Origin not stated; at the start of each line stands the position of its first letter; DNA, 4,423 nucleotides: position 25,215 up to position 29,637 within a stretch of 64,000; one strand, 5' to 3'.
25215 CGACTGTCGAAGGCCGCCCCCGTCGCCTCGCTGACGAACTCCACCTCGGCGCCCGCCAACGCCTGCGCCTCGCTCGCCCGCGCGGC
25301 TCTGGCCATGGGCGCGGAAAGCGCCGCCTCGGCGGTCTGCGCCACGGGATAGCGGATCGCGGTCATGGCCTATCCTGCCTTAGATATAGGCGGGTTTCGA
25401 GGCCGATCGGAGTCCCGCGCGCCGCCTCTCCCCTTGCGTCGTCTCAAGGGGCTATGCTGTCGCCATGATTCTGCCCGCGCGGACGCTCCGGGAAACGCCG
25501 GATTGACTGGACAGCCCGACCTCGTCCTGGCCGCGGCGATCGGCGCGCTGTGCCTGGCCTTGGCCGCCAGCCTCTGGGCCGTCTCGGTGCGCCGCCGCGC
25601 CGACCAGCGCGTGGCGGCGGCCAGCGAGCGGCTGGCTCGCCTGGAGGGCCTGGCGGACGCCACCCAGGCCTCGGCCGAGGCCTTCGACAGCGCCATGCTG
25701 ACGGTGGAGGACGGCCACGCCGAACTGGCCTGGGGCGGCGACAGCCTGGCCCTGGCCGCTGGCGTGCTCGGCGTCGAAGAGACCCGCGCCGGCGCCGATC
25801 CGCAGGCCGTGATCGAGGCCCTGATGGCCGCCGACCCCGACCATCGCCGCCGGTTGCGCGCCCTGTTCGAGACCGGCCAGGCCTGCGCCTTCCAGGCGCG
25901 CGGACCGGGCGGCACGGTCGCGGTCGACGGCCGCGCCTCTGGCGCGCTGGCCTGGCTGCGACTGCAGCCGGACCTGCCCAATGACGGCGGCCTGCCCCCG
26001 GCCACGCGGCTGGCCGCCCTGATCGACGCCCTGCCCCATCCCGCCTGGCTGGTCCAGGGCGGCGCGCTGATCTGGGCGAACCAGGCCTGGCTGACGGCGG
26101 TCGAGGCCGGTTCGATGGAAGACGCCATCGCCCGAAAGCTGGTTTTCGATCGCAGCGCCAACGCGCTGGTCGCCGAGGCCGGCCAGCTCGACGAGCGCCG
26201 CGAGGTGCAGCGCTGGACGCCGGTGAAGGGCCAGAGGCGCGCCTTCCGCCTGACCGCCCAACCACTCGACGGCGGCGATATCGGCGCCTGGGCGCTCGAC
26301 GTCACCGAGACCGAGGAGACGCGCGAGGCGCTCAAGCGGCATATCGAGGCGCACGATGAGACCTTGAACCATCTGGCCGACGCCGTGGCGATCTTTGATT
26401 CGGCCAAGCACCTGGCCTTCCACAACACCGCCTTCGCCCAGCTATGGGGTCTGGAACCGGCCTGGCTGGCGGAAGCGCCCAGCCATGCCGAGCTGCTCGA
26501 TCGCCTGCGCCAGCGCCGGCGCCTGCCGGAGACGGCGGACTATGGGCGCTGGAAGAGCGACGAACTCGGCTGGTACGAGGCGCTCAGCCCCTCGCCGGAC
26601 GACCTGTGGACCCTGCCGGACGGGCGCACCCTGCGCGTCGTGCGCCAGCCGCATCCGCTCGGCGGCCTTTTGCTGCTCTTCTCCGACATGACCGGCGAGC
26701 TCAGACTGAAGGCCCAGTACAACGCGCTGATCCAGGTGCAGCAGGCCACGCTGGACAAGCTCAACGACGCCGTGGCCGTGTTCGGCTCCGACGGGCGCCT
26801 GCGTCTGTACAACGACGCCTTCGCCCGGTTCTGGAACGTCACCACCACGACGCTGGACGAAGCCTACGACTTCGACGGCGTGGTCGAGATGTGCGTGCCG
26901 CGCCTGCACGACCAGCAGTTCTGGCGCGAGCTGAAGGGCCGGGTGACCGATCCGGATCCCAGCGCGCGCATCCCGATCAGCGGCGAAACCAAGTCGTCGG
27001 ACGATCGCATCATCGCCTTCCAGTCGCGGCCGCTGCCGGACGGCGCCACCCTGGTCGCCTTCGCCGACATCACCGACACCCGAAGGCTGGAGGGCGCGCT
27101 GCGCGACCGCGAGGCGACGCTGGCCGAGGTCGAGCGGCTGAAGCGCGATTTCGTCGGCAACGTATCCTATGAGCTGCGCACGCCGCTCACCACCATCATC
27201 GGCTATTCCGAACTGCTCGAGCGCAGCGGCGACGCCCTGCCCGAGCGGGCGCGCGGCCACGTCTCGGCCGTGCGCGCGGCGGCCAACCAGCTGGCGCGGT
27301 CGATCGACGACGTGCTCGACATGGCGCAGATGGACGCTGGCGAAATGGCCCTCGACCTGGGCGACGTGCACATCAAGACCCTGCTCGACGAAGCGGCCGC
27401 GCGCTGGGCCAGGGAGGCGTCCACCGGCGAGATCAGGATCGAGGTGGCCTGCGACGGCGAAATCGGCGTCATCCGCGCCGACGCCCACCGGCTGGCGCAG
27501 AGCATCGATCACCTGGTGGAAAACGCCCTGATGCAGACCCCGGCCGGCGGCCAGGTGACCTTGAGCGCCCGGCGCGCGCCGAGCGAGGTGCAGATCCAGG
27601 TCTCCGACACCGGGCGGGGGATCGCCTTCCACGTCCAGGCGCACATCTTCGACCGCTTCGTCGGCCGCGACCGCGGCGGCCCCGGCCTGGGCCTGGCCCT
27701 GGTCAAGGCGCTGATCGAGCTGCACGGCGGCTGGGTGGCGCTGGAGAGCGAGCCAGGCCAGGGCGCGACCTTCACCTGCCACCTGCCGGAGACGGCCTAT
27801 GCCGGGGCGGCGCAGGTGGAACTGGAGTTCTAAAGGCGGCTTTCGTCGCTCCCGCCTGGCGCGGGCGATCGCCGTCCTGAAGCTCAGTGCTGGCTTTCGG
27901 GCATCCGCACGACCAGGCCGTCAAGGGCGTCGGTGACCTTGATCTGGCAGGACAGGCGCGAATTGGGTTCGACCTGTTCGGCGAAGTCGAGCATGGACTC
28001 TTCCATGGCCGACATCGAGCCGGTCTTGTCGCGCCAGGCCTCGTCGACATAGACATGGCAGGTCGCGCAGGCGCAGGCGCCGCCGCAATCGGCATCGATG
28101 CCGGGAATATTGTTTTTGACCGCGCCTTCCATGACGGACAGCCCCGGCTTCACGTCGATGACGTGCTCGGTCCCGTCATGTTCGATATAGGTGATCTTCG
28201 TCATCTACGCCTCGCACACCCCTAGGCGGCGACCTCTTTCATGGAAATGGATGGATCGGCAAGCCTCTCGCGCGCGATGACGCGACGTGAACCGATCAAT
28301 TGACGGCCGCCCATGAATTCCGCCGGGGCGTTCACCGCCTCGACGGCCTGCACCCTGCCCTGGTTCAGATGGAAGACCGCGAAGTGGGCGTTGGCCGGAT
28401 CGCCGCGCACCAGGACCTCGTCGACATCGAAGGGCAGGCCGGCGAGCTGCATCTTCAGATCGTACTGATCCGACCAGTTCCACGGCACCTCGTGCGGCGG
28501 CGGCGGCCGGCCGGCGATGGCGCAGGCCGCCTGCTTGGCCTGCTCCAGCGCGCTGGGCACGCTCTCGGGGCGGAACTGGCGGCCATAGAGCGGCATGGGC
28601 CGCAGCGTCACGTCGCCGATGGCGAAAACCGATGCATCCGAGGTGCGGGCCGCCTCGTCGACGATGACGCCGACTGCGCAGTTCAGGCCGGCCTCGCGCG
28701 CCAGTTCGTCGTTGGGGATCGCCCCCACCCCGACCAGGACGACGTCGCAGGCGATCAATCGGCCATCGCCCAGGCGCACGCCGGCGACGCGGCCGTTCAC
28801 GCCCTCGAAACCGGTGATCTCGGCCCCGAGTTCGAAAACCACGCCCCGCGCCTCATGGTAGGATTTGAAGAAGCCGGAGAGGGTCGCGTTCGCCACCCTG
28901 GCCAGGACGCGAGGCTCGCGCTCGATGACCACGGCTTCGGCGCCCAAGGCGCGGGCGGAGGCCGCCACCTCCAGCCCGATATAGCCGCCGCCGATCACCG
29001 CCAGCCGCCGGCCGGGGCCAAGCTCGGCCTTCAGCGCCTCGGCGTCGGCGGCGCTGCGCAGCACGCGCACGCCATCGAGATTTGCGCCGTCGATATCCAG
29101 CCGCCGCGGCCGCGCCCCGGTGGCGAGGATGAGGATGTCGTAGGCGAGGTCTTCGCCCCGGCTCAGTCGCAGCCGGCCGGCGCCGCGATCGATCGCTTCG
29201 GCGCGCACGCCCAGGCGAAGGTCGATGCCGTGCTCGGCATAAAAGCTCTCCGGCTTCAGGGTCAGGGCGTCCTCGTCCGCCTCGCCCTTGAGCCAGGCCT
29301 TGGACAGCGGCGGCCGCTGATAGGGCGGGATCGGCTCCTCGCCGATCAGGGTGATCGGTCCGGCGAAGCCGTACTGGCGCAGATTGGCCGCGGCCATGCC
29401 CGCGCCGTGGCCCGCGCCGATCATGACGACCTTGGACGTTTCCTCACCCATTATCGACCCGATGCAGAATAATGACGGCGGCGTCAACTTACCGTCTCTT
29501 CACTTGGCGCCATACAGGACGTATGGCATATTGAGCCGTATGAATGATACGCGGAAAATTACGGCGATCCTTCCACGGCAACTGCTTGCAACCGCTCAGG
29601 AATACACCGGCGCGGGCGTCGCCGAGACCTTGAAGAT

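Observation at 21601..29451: Tandem soluble diiron (acyl-ACP-desaturase/AurF-like) paralogs in an apparent operon with a lipocalin, near a ferredoxin / ferredoxin-reductase pair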

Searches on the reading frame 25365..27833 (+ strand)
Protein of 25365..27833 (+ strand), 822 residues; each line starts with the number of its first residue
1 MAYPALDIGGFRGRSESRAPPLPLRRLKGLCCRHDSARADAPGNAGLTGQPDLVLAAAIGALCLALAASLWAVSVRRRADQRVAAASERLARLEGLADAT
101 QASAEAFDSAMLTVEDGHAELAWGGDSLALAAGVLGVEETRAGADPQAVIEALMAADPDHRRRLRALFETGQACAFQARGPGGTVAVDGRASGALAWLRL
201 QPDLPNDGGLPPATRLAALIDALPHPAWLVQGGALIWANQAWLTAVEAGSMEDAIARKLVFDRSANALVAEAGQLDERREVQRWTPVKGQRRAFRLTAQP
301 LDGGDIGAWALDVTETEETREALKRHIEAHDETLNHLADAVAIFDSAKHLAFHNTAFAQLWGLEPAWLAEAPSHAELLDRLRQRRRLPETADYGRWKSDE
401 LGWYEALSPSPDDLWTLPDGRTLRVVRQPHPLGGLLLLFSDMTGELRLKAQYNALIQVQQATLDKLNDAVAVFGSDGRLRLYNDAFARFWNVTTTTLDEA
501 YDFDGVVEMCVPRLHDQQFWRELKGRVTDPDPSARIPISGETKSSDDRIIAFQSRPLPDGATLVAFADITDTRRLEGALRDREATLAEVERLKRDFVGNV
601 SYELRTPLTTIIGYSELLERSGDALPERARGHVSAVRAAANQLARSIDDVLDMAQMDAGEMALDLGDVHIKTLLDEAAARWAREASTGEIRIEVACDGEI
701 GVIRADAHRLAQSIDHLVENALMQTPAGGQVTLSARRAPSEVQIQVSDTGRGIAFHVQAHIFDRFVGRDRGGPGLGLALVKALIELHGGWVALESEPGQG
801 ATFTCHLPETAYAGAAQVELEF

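Call 3: search_protein_families(library=pfam, proteins=[window:25365-27833:+], max_evalue=0.01)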
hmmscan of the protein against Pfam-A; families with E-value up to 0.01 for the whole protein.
window:25365-27833:+ (822 aa): 7 families
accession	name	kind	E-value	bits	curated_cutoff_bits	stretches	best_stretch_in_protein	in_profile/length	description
PF02518.31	HATPase_c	-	1.5e-24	87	26.4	1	706-810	2-110/111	Histidine kinase-, DNA gyrase B-, and HSP90-like ATPase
PF12860.13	PAS_7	-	7.7e-21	74.8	27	2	334-447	1-112/115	PAS fold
PF00512.31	HisKA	-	1.6e-16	60.5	26.9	1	593-659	2-66/66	His Kinase A (phospho-acceptor) domain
PF13188.13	PAS_8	-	2.6e-12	46.6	21.8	1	334-386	7-55/65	PAS domain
PF08448.16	PAS_4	-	3.5e-08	34.1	23.1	1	463-574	1-110/110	PAS fold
PF13581.12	HATPase_c_2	-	0.0066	16.9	27.4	0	726-785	52-110/127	Histidine kinase-like ATPase domain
PF00989.32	PAS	-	0.0099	16.3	22.6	0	215-302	2-97/113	PAS fold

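Call 4: search_protein_families(library=ncbifam, proteins=[window:25365-27833:+], max_evalue=0.01)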
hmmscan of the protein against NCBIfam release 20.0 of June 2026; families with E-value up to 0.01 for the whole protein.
window:25365-27833:+ (822 aa): 80 families (the best 25 are shown)
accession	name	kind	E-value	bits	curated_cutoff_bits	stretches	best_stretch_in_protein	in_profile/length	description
TIGR02966.1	phoR_proteo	equivalog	1.6e-52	178.6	334.2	1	457-807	6-333/333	phosphate regulon sensor histidine kinase PhoR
NF046044.1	PnpS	equivalog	2.4e-52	178.3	400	1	460-808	58-390/390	two-component system histidine kinase PnpS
NF033092.0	HK_WalK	equivalog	8e-46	156.8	725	1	588-808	367-593/594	cell wall metabolism sensor histidine kinase WalK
NF047874.1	MASE3_PAS_HK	subfamily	3e-38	132.1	560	1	462-812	270-628/655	MASE3 domain-containing sensor histidine kinase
NF041880.1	EPS_EpsF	equivalog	2.2e-36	125.4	900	1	565-808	253-492/492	response regulator EpsF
NF008468.0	PRK11360.1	equivalog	8.4e-36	123.5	646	1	560-810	369-609/616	two-component system sensor histidine kinase AtoS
NF038297.2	hybrid_HK_HrmK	equivalog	1.2e-35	123.3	725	1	563-811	205-459/607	hybrid histidine kinase/response regulator HrmK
NF040691.1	MtrAB_MtrB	equivalog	1.5e-35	123.2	450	1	580-813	258-496/507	MtrAB system histidine kinase MtrB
TIGR02956.1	TMAO_torS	equivalog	1.2e-33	116.3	676.5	1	588-809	459-682/967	TMAO reductase system sensor histidine kinase/response regulator TorS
NF041831.1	NO_HK_NahK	exception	1.8e-33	115.6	1500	2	576-819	477-721/854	hybrid sensor histidine kinase/response regulator NahK/ErcS'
NF008318.0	PRK11107.1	equivalog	3e-33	115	890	1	588-808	288-517/920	two-component sensor histidine kinase BarA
NF008312.0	PRK11100.1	equivalog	5.4e-33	114.5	356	1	594-809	257-474/477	two-component system sensor histidine kinase CreC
NF045595.1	HK_scytonemin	equivalog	1.1e-32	113.3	865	1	561-809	383-635/637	scytonemin biosynthesis sensor histidine kinase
NF041735.1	hist_kin_RppB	equivalog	5.2e-32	111.2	400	1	594-808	217-438/438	two-component system sensor histidine kinase RppB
NF012163.2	BaeS_SmeS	equivalog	1.1e-31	110.3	500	1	584-807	231-456/457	sensor histidine kinase efflux regulator BaeS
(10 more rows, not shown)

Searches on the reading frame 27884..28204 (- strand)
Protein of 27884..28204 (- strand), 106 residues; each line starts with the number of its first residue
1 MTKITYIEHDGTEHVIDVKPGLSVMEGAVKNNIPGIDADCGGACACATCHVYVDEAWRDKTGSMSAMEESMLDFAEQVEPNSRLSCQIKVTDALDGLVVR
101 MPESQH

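Call 3: search_protein_families(library=pfam, proteins=[window:27884-28204:-], max_evalue=0.01)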
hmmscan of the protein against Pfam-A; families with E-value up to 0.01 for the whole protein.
window:27884-28204:- (106 aa): 1 family
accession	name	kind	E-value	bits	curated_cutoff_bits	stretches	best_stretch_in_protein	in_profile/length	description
PF00111.32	Fer2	-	4.4e-12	46.2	21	1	8-91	2-77/77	2Fe-2S iron-sulfur cluster binding domain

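Call 4: search_protein_families(library=ncbifam, proteins=[window:27884-28204:-], max_evalue=0.01)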
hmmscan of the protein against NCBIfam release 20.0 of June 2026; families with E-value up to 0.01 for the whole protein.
window:27884-28204:- (106 aa): 4 families
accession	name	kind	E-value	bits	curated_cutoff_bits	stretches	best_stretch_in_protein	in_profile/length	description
TIGR02007.1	fdx_isc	equivalog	1.7e-18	66.7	132.1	1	14-103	16-101/110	ISC system 2Fe-2S type ferredoxin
TIGR01941.1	nqrF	equivalog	1.4e-07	30.8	295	1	9-95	37-117/405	NADH:ubiquinone reductase (Na(+)-transporting) subunit F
NF040756.1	corr_regen_AcsV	exception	4.6e-05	22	800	1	13-98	8-85/632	corrinoid activation/regeneration protein AcsV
NF040810.1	BenC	equivalog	0.0013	18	430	1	9-92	8-85/333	benzoate 1,2-dioxygenase electron transfer component BenC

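Call 53: search_solved_structures(query=window:27884-28204:-, max_evalue=1e-10)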
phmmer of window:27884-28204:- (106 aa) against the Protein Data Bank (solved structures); distinct sequences matched with E-value up to 1e-10: 34.
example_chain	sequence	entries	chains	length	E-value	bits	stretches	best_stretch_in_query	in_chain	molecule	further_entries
3hui_A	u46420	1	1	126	1.6e-43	150.5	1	1-105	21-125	Ferredoxin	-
1e9m_A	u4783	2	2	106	9.6e-40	138.3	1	3-105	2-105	FERREDOXIN VI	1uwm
1oqq_A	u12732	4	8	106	4.9e-30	107.2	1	3-105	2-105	Putidaredoxin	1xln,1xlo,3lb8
1gpx_A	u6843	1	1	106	5.7e-30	106.9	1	3-105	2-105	PUTIDAREDOXIN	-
4jwu_C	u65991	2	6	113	1.9e-29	105.2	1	1-105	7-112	Putidaredoxin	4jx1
3w9c_B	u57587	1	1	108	2.3e-29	105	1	2-105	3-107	Putidaredoxin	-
1oqr_A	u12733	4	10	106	2.7e-29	104.8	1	3-105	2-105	Putidaredoxin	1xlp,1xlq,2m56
5gxg_B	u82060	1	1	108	2.8e-29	104.7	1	2-105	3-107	Putidaredoxin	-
4jws_C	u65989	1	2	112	3.1e-29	104.6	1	2-105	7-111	Putidaredoxin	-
1put_A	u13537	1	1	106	3.1e-29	104.6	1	3-105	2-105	PUTIDAREDOXIN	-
1pdx_A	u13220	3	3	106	3.2e-29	104.5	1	3-105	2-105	PROTEIN (PUTIDAREDOXIN) | Putidaredoxin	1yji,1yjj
1r7s_A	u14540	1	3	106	3.4e-29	104.4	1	3-105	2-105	Putidaredoxin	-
6nbl_C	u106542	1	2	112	5.2e-29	103.9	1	2-105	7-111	Putidaredoxin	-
4ltu_A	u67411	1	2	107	7.7e-27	96.9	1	1-105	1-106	Ferredoxin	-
1b9r_A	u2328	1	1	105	1.7e-23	86.1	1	3-102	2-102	PROTEIN (TERPREDOXIN)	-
7m8i_A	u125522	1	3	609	1.6e-12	50.9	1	4-104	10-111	Adrenodoxin, Cytochrome P450 11B2, mitochondrial fusion enzyme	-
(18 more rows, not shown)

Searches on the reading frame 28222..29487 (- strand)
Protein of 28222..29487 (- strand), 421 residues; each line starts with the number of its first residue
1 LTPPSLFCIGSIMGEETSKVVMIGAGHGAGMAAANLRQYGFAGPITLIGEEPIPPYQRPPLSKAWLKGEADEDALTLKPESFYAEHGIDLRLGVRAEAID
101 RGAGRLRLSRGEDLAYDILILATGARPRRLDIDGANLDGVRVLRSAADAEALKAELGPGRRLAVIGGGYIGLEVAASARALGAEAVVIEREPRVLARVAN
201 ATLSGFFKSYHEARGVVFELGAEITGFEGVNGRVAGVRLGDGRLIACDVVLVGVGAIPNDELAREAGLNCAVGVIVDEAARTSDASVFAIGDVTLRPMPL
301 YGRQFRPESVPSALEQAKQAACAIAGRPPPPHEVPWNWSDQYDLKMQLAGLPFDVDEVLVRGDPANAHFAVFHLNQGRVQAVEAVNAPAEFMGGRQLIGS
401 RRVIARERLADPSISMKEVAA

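Call 3: search_protein_families(library=pfam, proteins=[window:28222-29487:-], max_evalue=0.01)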
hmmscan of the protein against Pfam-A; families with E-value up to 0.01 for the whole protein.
window:28222-29487:- (421 aa): 9 families
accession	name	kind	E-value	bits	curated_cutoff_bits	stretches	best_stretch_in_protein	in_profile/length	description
PF07992.20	Pyr_redox_2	-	3.6e-69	233.8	26.1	1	19-317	2-291/291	Pyridine nucleotide-disulphide oxidoreductase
PF14759.12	Reductase_C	-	8.5e-29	100.3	25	1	336-419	1-84/85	Reductase C-terminal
PF00070.33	Pyr_redox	-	2.2e-16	60.6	22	1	161-239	1-79/82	Pyridine nucleotide-disulphide oxidoreductase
PF01266.30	DAO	-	8.1e-06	26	27.9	0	162-194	2-34/353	FAD dependent oxidoreductase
PF01262.27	AlaDh_PNT_C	-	8.5e-06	25.8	23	1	161-203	30-72/214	Alanine dehydrogenase/PNT, C-terminal domain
PF13450.12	NAD_binding_8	-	0.00087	20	21.9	0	164-224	1-51/68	NAD(P)-binding Rossmann-like domain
PF13738.12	Pyr_redox_3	-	0.0033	17.1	30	0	164-191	2-30/305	Pyridine nucleotide-disulphide oxidoreductase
PF02826.25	2-Hacid_dh_C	-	0.0043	16.9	25.1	0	158-196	35-73/178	D-isomer specific 2-hydroxyacid dehydrogenase, NAD binding domain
PF03486.20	HI0933_like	-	0.0071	16.3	50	0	162-199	3-40/244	HI0933-like protein Rossmann domain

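Call 4: search_protein_families(library=ncbifam, proteins=[window:28222-29487:-], max_evalue=0.01)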
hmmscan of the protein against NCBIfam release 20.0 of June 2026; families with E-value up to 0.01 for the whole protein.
window:28222-29487:- (421 aa): 55 families (the best 25 are shown)
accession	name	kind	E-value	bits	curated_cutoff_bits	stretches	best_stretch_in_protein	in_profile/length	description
NF041682.1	ant_diox_AndAa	equivalog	1.8e-97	326.6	650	1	18-418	4-404/406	anthranilate 1,2-dioxygenase system ferredoxin--NAD(+) reductase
NF042949.2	3PPDioc_HcaD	equivalog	8e-97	324.4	450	1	18-404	2-384/386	3-phenylpropionate/cinnamic acid dioxygenase ferredoxin--NAD(+) reductase subunit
NF007286.0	PRK09754.1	equivalog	4.6e-78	262.7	447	1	19-417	5-398/400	phenylpropionate dioxygenase ferredoxin reductase subunit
TIGR02374.1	nitri_red_nirB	equivalog_domain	1.3e-46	159.4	578.35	1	44-302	27-286/794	nitrite reductase large subunit NirB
NF045765.1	PhenlGlyoxDHPadH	equivalog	3.2e-40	138.3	475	1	17-328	2-311/416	NADH-dependent phenylglyoxylate dehydrogenase subunit epsilon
NF003437.0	PRK04965.1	equivalog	1.2e-37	129.8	392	1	18-293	3-274/378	NADH:flavorubredoxin reductase NorW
NF011565.0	PRK14989.1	subfamily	4e-32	111.2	883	1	45-294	33-283/847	nitrite reductase large subunit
TIGR03385.1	CoA_CoA_reduc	equivalog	4.1e-31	108.2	578.8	1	19-319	1-305/439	CoA-disulfide reductase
NF007123.0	PRK09564.1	equivalog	3.6e-27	95.1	458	1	77-293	61-283/444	CoA-disulfide reductase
NF046103.1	NOXase_Strep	equivalog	4.3e-27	95.2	600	1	115-294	101-281/442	H2O-forming NADH oxidase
TIGR01350.1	lipoamide_DH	equivalog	3.7e-24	85.3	408.8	1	112-298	128-313/461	dihydrolipoyl dehydrogenase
TIGR02053.1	MerA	equivalog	9.3e-20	71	454.45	1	95-297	108-311/465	mercury(II) reductase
NF004943.0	PRK06292.2-1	equivalog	2.1e-19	69.7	432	1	117-296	133-310/456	dihydrolipoyl dehydrogenase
NF004991.0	PRK06370.1-3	subfamily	2.1e-19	69.4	620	1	82-295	135-343/509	FAD-containing oxidoreductase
NF005884.0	PRK07846.1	equivalog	5e-19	68.3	501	1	102-294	117-304/454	mycothione reductase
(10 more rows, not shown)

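Call 54: search_solved_structures(query=window:28222-29451:-, max_evalue=1e-40)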
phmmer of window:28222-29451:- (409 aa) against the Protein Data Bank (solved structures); distinct sequences matched with E-value up to 1e-40: 19.
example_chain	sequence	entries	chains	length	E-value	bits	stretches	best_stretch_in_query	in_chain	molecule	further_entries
3lxd_A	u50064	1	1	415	1.6e-92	314.1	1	4-408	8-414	FAD-dependent pyridine nucleotide-disulphide oxidoreductase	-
3fg2_P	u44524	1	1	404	3.8e-90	306.3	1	8-409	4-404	Putative rubredoxin reductase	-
1q1r_A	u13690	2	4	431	1.2e-85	291.4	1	6-409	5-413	Putidaredoxin reductase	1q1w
3lb8_A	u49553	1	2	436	1.4e-85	291.3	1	6-409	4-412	Putidaredoxin reductase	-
9li3_A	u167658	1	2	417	9e-74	252.3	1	7-408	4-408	Ferredoxin--NAD(+) reductase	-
4h4t_A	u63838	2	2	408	1.1e-72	248.8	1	6-409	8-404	Biphenyl dioxygenase ferredoxin reductase subunit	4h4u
1d7y_A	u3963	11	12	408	5.9e-72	246.4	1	6-409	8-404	FERREDOXIN REDUCTASE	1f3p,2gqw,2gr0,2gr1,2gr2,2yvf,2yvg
4h4z_A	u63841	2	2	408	1.2e-71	245.3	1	6-409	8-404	Biphenyl dioxygenase ferredoxin reductase subunit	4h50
4h4p_A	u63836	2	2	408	1.9e-71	244.7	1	6-409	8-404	Biphenyl dioxygenase ferredoxin reductase subunit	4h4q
4h4x_A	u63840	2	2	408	4.1e-71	243.6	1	6-409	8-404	Biphenyl dioxygenase ferredoxin reductase subunit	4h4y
4h4v_A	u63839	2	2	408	6.6e-71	242.9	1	6-409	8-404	Biphenyl dioxygenase ferredoxin reductase subunit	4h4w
2gr3_A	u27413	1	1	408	1.5e-70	241.7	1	6-409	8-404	ferredoxin reductase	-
4h4r_A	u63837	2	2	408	3.7e-70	240.5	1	6-409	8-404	Biphenyl dioxygenase ferredoxin reductase subunit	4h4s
3ef6_A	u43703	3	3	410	4.1e-67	230.4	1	7-406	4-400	Toluene 1,2-dioxygenase system ferredoxin--NAD(+) reductase | TodA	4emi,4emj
6tuk_B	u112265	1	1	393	4.6e-49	171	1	7-400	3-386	Putative oxidoreductase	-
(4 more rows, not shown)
